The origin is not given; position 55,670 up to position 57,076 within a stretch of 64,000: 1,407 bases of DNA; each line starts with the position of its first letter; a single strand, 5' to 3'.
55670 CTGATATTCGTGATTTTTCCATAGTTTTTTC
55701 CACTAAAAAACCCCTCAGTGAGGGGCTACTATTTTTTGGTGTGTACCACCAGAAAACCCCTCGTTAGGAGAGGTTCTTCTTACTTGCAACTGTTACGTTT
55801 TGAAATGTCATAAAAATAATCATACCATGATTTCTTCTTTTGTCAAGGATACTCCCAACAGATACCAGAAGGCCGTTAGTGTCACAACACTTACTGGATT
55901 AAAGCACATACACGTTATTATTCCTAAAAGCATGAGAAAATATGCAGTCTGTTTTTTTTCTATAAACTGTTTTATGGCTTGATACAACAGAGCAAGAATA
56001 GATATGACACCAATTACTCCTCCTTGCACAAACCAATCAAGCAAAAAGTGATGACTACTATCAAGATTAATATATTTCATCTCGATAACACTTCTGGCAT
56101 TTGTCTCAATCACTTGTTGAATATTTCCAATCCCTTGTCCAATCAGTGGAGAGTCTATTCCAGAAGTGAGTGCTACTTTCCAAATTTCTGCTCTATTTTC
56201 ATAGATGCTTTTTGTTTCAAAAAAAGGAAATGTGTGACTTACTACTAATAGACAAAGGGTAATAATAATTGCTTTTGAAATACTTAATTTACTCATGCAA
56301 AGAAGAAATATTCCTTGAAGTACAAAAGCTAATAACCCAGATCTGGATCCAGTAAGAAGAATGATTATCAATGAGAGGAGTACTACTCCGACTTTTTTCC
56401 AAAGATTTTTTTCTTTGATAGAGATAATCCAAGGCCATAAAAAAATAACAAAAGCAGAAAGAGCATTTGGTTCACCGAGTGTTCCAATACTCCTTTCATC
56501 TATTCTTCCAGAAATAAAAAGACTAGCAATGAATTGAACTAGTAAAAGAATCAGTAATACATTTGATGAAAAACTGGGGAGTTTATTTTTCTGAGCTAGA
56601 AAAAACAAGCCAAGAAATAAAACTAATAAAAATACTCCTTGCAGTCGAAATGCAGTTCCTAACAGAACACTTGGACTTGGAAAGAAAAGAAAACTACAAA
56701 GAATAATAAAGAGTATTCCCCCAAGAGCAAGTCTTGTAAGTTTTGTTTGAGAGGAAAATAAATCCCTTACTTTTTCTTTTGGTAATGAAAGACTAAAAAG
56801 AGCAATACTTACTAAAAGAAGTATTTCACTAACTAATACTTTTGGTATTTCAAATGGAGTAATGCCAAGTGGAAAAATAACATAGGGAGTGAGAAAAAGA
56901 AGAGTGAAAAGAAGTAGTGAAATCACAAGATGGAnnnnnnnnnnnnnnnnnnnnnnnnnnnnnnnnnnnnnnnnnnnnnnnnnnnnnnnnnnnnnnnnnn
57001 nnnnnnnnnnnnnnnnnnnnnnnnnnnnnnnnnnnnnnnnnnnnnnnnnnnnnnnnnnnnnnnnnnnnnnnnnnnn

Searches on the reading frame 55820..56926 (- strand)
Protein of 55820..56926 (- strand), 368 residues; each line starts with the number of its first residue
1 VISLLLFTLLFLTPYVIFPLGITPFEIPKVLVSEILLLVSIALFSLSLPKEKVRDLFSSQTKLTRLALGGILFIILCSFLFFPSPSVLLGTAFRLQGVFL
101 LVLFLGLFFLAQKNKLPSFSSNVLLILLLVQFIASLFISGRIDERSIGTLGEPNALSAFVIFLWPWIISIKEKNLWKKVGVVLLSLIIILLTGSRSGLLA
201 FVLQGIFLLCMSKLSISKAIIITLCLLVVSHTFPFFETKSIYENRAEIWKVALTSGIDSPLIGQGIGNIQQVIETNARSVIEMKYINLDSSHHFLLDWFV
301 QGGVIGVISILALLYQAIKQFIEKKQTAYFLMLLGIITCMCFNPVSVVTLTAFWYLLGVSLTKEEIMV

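Call 3: search_protein_families(library=pfam, proteins=[window:55820-56926:-], max_evalue=0.01)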
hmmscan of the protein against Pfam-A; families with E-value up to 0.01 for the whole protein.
window:55820-56926:- (368 aa): 1 family
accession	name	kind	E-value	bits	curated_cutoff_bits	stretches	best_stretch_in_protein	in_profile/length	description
PF04932.20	Wzy_C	-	8.3e-16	58.5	31.7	1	181-310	2-148/149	O-Antigen ligase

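Call 4: search_protein_families(library=ncbifam, proteins=[window:55820-56926:-], max_evalue=0.01)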
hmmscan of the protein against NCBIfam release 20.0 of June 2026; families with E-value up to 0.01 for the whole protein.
window:55820-56926:- (368 aa): 1 family
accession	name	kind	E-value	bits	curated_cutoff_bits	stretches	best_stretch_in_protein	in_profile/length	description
TIGR04370.1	glyco_rpt_poly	subfamily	0.00078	18.5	40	1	167-267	158-261/396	oligosaccharide repeat unit polymerase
